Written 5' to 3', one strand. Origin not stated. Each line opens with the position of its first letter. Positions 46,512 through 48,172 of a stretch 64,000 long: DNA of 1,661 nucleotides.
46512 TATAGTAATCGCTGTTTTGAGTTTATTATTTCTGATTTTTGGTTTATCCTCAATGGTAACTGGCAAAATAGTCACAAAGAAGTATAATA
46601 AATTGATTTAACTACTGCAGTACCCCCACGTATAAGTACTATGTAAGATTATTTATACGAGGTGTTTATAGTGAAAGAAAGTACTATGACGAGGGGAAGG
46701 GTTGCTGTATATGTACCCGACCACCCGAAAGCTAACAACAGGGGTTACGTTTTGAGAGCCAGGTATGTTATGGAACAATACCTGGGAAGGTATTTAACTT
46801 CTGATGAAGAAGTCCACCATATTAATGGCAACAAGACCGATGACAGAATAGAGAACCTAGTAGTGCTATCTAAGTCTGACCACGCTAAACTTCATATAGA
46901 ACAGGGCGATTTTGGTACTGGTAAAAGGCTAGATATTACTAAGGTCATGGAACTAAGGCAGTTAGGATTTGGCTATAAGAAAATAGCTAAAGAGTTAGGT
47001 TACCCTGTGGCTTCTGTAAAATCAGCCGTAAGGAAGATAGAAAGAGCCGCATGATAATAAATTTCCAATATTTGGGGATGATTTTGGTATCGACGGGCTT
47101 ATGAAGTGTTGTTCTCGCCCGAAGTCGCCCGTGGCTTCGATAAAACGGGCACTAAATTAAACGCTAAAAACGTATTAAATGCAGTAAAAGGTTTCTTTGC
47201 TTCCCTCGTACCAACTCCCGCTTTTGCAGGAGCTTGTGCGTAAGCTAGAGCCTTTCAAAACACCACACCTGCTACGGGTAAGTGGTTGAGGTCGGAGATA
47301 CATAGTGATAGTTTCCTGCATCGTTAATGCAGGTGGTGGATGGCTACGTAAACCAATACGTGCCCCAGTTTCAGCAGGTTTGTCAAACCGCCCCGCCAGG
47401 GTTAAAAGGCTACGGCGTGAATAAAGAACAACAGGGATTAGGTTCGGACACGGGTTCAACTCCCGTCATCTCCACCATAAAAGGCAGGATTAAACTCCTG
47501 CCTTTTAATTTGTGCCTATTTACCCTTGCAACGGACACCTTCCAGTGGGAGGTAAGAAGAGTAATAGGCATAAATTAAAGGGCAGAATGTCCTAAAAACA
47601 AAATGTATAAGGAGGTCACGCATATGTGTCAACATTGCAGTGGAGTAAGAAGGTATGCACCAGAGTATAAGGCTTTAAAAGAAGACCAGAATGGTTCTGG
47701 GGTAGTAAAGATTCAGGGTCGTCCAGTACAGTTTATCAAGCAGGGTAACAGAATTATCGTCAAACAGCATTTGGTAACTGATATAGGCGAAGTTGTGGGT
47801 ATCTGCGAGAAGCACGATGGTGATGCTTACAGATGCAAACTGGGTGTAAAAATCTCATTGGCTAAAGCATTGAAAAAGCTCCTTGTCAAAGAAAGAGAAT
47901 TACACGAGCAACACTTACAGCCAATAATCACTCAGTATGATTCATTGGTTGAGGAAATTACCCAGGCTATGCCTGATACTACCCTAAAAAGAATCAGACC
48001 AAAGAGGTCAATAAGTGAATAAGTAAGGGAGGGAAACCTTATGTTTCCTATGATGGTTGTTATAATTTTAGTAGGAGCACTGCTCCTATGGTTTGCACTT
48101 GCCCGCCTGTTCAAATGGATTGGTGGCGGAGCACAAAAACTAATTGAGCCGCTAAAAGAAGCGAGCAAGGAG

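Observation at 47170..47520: ORF-free ~350-bp region that may encode a ~184-nt structured RNA with a tRNA-like 3' end and an intrinsic terminator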

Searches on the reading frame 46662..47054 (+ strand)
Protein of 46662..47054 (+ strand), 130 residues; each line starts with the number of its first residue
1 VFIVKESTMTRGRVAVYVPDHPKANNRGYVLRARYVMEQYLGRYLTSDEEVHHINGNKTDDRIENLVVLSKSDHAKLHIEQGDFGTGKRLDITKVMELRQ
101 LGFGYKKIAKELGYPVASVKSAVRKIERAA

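Call 9: search_protein_families(library=pfam, proteins=[window:46662-47054:+])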
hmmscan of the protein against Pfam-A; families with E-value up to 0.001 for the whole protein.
window:46662-47054:+ (130 aa): 2 families
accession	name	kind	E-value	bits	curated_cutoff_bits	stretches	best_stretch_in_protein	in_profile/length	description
PF13392.12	HNH_3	-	1.2e-11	44.4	24.8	1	34-75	5-45/46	HNH endonuclease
PF25787.1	HTH_SB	-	2.5e-05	24.4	43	1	94-126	14-46/53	Sleeping Beauty transposase HTH domain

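Call 10: search_protein_families(library=phrogs, proteins=[window:46662-47054:+])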
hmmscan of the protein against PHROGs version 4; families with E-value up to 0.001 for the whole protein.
window:46662-47054:+ (130 aa): 19 families
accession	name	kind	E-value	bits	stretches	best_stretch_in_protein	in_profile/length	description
phrog_20891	-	DNA, RNA and nucleotide metabolism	1.8e-19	71.2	1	9-76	133-200/219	HNH endonuclease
phrog_14913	-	DNA, RNA and nucleotide metabolism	1.9e-17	64.7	1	20-81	24-91/149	HNH endonuclease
phrog_7545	-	DNA, RNA and nucleotide metabolism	3.4e-17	64.1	1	8-83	63-138/160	HNH endonuclease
phrog_10730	-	DNA, RNA and nucleotide metabolism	3.5e-16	60.6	1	10-80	73-143/234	HNH endonuclease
phrog_15471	-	DNA, RNA and nucleotide metabolism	1.7e-15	58.4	1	5-81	7-83/183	HNH endonuclease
phrog_59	-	DNA, RNA and nucleotide metabolism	1.4e-12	48.8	1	27-125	186-269/423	HNH endonuclease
phrog_19902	-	DNA, RNA and nucleotide metabolism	8.5e-11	43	1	23-79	80-137/221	HNH endonuclease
phrog_21964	-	DNA, RNA and nucleotide metabolism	2.3e-10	41.5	1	10-82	147-216/244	HNH endonuclease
phrog_959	-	DNA, RNA and nucleotide metabolism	2.3e-07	31.6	1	29-89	57-117/138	HNH endonuclease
phrog_25114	-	unknown function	1.8e-06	28.9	1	10-79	63-132/156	-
phrog_99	-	DNA, RNA and nucleotide metabolism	4.3e-06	27.6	1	26-74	154-201/383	HNH endonuclease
phrog_1271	-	DNA, RNA and nucleotide metabolism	5.7e-06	26.9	1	35-83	274-321/361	HNH endonuclease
phrog_24252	-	DNA, RNA and nucleotide metabolism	0.00013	23.3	1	50-79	42-71/146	HNH endonuclease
phrog_144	-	DNA, RNA and nucleotide metabolism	0.00031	21.4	1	29-94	78-149/175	HNH endonuclease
phrog_1492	-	DNA, RNA and nucleotide metabolism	0.00035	20.8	1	33-73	115-154/414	HNH endonuclease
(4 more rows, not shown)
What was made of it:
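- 46662..47054 (+): HNH endonuclease gene ending 19 nt before the tmRNA (neighbour, not part of the RNA). Pfam HNH_3 (call 9) and PHROG HNH families (call 10).
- Checked: The ORF just upstream, 46662-47054, is an HNH endonuclease (Pfam HNH_3, E 1e-11, call 9; PHROG HNH families, call 10).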

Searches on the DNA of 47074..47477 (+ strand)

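Call 6: search_dna_similar(query=window:47074-47477:+, collection=phages, mode=distant, max_rows=30)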
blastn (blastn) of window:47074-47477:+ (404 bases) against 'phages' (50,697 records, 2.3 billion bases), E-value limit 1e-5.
No match.
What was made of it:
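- Tried and rejected: blastn of the tmRNA against 50,697 phage records gave nothing at E 1e-5 (call 6).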

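Call 69: search_dna_similar(query=window:47074-47477:+, collection=phages, mode=distant, max_evalue=10, max_rows=25)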
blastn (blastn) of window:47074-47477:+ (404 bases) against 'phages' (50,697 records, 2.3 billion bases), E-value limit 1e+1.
Records with a match: 112; places in all: 123; records where one place covers at least 80% of the query: 0.
Best place of each record, by identity: >=99% 3; 95-99% 5; 90-95% 43; 80-90% 59; 60-80% 2.
By first word of the organism name: Enterococcus 24; Stenotrophomonas 17; Escherichia 12; Klebsiella 8; Acinetobacter 8; Bacteriophage 7; Salmonella 7; Ruegeria 5; Cronobacter 4; Aeromonas 3; and 13 more.
By host as written in the record: - 19; Stenotrophomonas maltophilia 12; Enterococcus faecalis 7; Ruegeria pomeroyi DSS-3 6; Enterococcus sp. 4; Enterococcus mundtii 3; Aeromonas hydrophila 3; Klebsiella pneumoniae 2; and 41 more.
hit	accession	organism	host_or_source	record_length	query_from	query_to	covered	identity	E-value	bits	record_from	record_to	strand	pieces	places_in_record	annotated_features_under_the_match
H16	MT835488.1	Bacteriophage sp.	human fecal samples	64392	352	402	13%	77.4%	1e+0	40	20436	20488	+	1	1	record has no annotation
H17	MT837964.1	Bacteriophage sp.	human fecal samples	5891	352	402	13%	77.4%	1e+0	40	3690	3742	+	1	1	record has no annotation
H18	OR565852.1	Citrobacter phage phiNP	Citrobacter rodentium DBS100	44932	364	404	10%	85.4%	3e-3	48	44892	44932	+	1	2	none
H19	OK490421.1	Klebsiella phage Kp4866-6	Klebsiella pneumoniae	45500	367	404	9%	89.5%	2e-4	52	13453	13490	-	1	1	record has no annotation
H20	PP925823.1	Escherichia phage LMessi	Escherichia coli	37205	370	404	9%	94.3%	2e-5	55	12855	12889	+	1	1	hypothetical protein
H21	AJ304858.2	Enterobacteria phage CP-1639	Escherichia coli 1639/77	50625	370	404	9%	91.4%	8e-4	51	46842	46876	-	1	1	ssrA: 10Sa RNA (tmRNA)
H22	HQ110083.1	Cronobacter phage ESSI-2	Cronobacter sakazakii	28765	370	404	9%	91.4%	8e-4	51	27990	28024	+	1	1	none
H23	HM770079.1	Salmonella phage RE2010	Salmonella enterica subsp. enterica ...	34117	370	404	9%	91.4%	8e-4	51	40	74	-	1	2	repeat_region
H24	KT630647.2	Salmonella phage SEN8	Salmonella enterica subsp. salamae ...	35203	370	404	9%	91.4%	8e-4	51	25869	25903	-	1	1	none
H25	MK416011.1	Klebsiella phage ST437-OXA245phi4.1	Klebsiella pneumoniae ST437-OXA245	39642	370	404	9%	91.4%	8e-4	51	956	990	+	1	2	none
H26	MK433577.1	Klebsiella phage ST512-KPC3phi13.6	Klebsiella pneumoniae ST512-KPC3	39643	370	404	9%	91.4%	8e-4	51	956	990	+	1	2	none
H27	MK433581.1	Klebsiella phage ST258-KPC3phi16.1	Klebsiella pneumoniae ST258-KPC3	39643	370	404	9%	91.4%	8e-4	51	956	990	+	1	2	none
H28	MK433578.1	Klebsiella phage ST15-OXA48phi14.1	Klebsiella pneumoniae ST15-OXA48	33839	370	404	9%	91.4%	8e-4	51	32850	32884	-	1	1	none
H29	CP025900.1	Escherichia phage 500465-1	Escherichia coli 500465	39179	370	404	9%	91.4%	8e-4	51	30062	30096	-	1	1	record has no annotation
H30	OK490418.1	Klebsiella phage Kp4865-2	Klebsiella pneumoniae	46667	370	404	9%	91.4%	8e-4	51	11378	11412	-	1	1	record has no annotation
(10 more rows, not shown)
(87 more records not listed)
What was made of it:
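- Closest known: ssrA 3' fragments at the att sites of temperate phages. Same: They share the T-arm, acceptor and CCA segment (call 69).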

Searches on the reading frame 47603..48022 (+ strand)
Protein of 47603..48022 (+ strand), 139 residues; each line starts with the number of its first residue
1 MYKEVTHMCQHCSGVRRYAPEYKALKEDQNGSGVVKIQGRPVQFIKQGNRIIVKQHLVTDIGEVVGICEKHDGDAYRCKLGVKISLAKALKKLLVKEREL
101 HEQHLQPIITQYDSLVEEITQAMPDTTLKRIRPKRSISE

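Call 9: search_protein_families(library=pfam, proteins=[window:47603-48022:+])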
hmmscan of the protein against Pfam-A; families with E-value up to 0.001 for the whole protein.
window:47603-48022:+ (139 aa): 0 families

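Call 10: search_protein_families(library=phrogs, proteins=[window:47603-48022:+])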
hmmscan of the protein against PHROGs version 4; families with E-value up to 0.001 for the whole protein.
window:47603-48022:+ (139 aa): 0 families

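Call 14: find_related_loci(query=window:47603-48022:+, collection=viral_contigs, flank=6000)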
Query window:47603-48022:+ (139 aa) in viral_contigs; peptide patterns used: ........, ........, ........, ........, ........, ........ (x = any residue, [..] = any of these).
21 stretches matched a pattern, but none encodes a relative of the query by tblastn (E <= 1e-3).

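Call 44: find_homologous_proteins(query=window:47624-48022:+, max_evalue=0.001)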
Query window:47624-48022:+ (132 aa): 3 proteins with E <= 0.001 among 25 candidates.
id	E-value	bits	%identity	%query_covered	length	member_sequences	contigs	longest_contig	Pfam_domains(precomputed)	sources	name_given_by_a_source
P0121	5.0e-81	287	100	100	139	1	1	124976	-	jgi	jgi:hypothetical protein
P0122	2.5e-48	181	72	88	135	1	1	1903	-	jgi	jgi:hypothetical protein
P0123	2.8e-43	165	68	88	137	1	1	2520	-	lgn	-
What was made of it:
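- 47624..48022 (+): 132-aa ORF of unknown function, co-conserved with the tmRNA in L073. Only two homologues were found among 5.8 billion proteins (call 44).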

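Call 45: find_encoding_contigs(protein=P0122, flank=10000, max_places=3)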
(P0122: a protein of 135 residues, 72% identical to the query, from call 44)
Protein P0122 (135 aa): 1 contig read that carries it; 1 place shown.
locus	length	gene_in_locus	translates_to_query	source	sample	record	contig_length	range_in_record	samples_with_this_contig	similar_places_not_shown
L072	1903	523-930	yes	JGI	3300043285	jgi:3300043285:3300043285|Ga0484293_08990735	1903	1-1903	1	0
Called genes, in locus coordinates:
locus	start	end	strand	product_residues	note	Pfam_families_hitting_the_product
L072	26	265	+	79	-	-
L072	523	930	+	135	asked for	-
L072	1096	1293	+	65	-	-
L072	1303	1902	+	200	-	?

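Call 46: find_encoding_contigs(protein=P0123, flank=10000, max_places=3)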
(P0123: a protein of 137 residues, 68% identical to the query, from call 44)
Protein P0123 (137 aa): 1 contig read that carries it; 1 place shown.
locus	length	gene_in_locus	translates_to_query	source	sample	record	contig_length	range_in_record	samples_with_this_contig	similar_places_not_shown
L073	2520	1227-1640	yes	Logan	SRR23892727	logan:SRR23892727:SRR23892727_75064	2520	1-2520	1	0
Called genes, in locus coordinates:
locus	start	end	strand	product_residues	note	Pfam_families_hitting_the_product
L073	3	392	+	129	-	?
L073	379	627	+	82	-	-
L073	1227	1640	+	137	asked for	-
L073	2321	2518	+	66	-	?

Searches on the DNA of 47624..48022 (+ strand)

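Call 48: search_rna_families(sources=[L072, L073], threshold=evalue, max_evalue=0.01, show_alignments=1)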
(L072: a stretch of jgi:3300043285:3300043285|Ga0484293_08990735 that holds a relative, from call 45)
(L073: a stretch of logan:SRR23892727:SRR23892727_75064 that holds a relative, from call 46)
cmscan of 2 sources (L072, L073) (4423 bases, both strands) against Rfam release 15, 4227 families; matches with E-value up to 0.01: 3.
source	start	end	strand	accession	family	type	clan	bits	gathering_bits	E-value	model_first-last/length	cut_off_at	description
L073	659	1081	+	RF00023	tmRNA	Gene;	CL00001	85.5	47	6.5e-33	1-374/374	no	transfer-messenger RNA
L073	1054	1167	+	RF04321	tmRNA_permuted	Gene;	-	30.6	47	0.0015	36-93/213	no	permuted transfer-messenger RNA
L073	2164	2280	+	RF01408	sraL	Gene; sRNA;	-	29.6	39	0.00081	1-142/142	no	sraL Hfq binding RNA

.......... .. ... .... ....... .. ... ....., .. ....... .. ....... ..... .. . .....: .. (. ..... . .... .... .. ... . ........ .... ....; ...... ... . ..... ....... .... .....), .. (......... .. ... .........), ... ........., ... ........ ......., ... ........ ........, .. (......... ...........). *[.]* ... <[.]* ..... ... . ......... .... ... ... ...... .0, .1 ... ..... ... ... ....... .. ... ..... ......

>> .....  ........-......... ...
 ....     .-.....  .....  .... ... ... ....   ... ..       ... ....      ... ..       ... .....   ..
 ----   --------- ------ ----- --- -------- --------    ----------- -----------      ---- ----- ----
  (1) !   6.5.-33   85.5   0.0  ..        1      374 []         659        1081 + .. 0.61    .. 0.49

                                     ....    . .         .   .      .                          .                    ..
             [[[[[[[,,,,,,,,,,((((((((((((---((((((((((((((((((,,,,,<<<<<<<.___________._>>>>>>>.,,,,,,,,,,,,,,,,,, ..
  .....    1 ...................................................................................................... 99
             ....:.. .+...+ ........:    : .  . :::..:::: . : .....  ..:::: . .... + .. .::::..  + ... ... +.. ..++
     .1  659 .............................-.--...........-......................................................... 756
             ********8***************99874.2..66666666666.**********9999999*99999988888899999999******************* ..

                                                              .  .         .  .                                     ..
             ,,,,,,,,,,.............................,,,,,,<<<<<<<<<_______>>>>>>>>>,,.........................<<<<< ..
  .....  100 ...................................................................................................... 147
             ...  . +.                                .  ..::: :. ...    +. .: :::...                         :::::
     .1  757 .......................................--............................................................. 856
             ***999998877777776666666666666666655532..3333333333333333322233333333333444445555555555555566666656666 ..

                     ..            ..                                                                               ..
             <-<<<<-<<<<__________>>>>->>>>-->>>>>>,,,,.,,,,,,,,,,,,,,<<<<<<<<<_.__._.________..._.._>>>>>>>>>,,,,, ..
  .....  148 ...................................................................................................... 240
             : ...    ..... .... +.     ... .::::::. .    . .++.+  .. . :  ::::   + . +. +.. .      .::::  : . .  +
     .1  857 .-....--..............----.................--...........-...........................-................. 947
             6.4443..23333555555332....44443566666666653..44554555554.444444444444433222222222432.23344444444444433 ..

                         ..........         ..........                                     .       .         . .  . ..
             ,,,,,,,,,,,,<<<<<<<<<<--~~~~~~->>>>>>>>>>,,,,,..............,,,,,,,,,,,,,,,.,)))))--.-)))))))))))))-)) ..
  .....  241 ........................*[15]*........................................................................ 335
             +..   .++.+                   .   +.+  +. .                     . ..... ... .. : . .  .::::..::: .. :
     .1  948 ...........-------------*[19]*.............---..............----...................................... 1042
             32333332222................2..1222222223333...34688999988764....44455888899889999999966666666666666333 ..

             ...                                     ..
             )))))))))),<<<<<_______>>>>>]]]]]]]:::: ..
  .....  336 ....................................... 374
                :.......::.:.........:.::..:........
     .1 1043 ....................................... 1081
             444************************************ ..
